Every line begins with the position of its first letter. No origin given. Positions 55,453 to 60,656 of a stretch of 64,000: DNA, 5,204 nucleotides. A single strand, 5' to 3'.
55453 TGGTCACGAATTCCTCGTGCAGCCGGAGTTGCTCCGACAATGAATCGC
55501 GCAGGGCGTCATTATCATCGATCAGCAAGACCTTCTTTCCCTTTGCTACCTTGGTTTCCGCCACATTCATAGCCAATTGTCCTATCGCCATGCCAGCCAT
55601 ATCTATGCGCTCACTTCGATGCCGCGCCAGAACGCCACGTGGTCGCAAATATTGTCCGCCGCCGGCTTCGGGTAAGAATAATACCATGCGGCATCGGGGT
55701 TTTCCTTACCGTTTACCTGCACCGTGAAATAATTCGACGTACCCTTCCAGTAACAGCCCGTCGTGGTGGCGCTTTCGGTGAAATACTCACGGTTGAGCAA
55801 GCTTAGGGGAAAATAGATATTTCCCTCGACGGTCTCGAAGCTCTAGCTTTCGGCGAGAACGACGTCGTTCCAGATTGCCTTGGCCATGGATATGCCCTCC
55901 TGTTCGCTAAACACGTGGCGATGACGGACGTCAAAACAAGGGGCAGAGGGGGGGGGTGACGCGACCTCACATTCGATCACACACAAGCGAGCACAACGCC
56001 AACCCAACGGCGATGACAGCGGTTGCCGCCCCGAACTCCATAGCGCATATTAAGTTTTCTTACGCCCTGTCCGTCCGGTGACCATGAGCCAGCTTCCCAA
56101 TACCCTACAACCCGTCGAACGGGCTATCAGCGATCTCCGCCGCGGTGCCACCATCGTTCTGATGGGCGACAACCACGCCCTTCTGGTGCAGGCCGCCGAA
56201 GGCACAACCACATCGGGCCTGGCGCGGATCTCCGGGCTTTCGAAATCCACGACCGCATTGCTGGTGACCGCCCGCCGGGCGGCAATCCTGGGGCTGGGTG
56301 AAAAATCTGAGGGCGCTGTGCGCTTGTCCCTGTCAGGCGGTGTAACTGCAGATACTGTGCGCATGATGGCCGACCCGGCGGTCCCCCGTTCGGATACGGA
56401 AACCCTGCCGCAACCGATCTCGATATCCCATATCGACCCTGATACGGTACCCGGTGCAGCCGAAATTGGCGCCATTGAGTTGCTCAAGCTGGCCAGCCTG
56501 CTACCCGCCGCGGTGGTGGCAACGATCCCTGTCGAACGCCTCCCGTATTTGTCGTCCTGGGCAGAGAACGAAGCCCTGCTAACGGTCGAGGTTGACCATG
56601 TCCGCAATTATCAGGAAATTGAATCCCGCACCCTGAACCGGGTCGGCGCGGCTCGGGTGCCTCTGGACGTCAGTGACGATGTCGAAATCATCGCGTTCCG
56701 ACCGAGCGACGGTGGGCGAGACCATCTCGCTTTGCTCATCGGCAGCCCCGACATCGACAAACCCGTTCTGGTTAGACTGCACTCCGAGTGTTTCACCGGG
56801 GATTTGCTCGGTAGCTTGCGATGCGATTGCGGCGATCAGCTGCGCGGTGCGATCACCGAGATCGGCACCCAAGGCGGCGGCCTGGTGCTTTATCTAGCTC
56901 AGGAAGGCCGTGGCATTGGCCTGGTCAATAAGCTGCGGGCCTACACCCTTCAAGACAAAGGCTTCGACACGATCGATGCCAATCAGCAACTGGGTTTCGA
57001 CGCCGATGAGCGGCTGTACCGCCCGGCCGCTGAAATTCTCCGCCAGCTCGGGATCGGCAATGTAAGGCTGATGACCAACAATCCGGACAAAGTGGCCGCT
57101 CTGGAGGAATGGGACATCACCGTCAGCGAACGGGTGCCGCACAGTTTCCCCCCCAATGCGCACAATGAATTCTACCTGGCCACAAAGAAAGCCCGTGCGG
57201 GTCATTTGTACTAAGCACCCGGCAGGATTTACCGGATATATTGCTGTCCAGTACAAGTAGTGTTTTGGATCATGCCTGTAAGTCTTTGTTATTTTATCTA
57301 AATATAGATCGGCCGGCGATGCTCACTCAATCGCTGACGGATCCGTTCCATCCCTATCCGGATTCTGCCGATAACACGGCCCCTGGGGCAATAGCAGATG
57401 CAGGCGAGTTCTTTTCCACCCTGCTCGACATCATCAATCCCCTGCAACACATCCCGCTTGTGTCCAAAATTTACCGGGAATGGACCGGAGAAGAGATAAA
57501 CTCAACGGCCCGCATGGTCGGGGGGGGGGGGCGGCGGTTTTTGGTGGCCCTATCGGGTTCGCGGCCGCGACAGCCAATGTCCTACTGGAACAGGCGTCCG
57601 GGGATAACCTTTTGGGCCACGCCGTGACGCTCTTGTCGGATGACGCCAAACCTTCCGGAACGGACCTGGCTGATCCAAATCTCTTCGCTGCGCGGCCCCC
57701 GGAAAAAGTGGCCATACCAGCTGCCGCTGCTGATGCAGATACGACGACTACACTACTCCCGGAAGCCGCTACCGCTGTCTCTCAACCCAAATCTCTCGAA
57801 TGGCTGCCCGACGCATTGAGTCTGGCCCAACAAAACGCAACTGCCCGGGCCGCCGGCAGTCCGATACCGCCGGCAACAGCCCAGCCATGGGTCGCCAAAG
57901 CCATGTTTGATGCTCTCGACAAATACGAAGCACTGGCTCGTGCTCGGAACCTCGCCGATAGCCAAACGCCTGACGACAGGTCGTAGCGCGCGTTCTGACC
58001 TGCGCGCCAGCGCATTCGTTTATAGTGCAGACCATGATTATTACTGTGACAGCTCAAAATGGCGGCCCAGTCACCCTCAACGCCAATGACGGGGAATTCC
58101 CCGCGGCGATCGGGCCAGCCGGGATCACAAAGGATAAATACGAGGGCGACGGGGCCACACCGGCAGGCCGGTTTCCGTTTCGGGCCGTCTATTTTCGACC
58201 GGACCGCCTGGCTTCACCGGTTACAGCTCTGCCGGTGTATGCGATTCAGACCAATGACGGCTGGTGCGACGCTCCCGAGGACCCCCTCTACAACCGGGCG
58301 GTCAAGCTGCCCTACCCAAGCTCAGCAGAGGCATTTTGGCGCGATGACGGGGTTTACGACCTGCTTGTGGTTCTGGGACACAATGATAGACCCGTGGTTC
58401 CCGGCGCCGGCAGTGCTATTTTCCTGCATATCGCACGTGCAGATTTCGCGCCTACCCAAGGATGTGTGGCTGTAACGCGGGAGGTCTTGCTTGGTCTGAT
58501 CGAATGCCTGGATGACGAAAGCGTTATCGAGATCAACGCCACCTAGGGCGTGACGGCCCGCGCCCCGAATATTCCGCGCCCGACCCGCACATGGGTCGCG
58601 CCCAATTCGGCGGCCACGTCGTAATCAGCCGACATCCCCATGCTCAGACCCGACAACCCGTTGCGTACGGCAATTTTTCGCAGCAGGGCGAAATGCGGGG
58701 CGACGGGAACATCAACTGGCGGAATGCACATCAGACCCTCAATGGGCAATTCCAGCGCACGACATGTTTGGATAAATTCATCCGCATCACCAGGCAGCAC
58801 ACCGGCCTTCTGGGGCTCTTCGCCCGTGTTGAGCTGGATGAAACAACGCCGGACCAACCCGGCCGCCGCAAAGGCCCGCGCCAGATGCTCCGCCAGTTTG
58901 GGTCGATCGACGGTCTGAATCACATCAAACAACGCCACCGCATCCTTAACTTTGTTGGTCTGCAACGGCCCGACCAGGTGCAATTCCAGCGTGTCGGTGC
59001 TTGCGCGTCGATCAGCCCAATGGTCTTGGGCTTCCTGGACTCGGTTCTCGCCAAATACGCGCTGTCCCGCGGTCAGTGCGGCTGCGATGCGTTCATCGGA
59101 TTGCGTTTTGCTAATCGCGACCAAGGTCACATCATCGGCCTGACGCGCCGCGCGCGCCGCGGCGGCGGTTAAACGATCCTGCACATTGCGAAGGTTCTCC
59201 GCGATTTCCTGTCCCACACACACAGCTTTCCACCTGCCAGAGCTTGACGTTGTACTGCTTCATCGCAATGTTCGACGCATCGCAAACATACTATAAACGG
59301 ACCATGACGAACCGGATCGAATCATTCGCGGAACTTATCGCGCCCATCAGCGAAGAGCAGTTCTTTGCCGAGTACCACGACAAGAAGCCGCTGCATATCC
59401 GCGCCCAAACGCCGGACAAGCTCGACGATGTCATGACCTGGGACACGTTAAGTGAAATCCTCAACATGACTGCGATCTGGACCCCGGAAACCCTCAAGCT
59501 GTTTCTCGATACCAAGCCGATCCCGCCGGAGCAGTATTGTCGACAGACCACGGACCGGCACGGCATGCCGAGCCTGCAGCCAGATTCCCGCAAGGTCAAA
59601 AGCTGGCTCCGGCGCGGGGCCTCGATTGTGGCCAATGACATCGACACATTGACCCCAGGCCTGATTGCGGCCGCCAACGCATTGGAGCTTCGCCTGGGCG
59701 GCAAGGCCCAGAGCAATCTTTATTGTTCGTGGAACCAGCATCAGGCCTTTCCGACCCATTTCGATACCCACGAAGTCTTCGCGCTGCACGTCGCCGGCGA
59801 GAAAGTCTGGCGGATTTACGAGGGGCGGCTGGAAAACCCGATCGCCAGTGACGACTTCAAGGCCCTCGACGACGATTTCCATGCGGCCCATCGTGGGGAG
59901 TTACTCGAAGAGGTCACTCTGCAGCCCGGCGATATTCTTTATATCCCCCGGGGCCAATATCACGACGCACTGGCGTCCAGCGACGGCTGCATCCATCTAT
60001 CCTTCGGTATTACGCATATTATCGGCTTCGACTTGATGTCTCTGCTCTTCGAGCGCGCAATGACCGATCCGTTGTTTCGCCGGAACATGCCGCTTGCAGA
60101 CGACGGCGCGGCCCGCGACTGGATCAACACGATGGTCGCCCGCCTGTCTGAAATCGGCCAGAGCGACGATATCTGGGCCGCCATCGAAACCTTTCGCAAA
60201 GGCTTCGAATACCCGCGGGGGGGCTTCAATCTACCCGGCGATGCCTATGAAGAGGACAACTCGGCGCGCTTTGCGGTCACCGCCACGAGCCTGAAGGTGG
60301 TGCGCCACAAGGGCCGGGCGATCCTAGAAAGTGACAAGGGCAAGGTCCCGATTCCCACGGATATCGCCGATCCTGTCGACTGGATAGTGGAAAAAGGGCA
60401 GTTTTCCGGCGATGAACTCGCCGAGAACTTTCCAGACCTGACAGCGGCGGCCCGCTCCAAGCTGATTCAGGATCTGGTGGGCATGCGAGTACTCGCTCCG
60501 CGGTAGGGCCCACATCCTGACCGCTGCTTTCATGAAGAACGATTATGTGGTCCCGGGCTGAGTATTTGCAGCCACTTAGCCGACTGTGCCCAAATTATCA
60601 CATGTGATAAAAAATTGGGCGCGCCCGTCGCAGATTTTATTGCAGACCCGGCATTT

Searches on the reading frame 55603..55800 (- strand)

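Call 4: search_protein_families(library=pfam, proteins=[window:55603-55800:-], max_evalue=0.01)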
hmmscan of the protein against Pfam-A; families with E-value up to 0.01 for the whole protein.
window:55603-55800:- (65 aa): 1 family
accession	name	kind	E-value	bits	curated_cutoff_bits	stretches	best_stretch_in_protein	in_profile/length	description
PF04248.19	NTP_transf_9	-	1e-18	67.4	22.1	1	3-59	36-92/93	Domain of unknown function (DUF427)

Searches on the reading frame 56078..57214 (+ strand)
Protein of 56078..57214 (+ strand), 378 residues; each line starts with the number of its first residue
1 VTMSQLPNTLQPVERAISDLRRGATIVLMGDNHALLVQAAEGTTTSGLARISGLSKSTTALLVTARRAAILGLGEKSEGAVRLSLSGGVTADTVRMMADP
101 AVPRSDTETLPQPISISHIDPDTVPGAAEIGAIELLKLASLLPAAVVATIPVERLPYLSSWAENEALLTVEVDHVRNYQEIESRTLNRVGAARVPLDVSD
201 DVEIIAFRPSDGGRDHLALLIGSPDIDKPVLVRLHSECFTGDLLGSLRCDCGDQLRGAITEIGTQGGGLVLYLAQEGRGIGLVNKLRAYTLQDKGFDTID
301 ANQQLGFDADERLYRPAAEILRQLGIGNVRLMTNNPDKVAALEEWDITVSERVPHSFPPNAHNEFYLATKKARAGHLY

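Call 4: search_protein_families(library=pfam, proteins=[window:56078-57214:+], max_evalue=0.01)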
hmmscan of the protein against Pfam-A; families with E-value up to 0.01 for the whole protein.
window:56078-57214:+ (378 aa): 1 family
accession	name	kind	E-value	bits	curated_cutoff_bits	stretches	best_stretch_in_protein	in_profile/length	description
PF00925.25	GTP_cyclohydro2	-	5.3e-59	198.9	23.3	1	191-354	5-165/165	GTP cyclohydrolase II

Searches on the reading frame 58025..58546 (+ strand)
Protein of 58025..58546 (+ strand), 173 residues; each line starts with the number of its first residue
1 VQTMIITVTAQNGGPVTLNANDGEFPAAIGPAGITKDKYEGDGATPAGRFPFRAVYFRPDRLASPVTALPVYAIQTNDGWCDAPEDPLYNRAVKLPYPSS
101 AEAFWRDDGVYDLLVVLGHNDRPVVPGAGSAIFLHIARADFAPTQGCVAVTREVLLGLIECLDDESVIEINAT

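Call 4: search_protein_families(library=pfam, proteins=[window:58025-58546:+], max_evalue=0.01)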
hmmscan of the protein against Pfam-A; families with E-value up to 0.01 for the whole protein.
window:58025-58546:+ (173 aa): 1 family
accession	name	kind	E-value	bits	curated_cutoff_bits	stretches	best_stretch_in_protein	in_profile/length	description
PF03734.19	YkuD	-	3.7e-11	44.2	23.4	1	23-168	24-144/146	L,D-transpeptidase catalytic domain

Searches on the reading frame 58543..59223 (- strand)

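Call 4: search_protein_families(library=pfam, proteins=[window:58543-59223:-], max_evalue=0.01)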
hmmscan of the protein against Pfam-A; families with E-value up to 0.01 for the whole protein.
window:58543-59223:- (226 aa): 1 family
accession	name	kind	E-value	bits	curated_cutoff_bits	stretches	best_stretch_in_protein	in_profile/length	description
PF01168.26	Ala_racemase_N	-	3.5e-15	56.7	24.1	1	17-222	5-219/220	Alanine racemase, N-terminal domain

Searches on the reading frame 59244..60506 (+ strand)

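Call 4: search_protein_families(library=pfam, proteins=[window:59244-60506:+], max_evalue=0.01)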
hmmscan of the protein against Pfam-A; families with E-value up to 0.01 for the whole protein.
window:59244-60506:+ (420 aa): 3 families
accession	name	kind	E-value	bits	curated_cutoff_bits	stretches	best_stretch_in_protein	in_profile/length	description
PF08007.18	JmjC_2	-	6.6e-24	84.3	22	1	155-257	24-120/127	JmjC domain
PF13621.12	Cupin_8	-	1.8e-07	31.8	27.4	1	130-250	104-240/252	Cupin-like domain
PF07883.17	Cupin_2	-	0.0083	16.3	27.2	0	222-247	36-61/70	Cupin domain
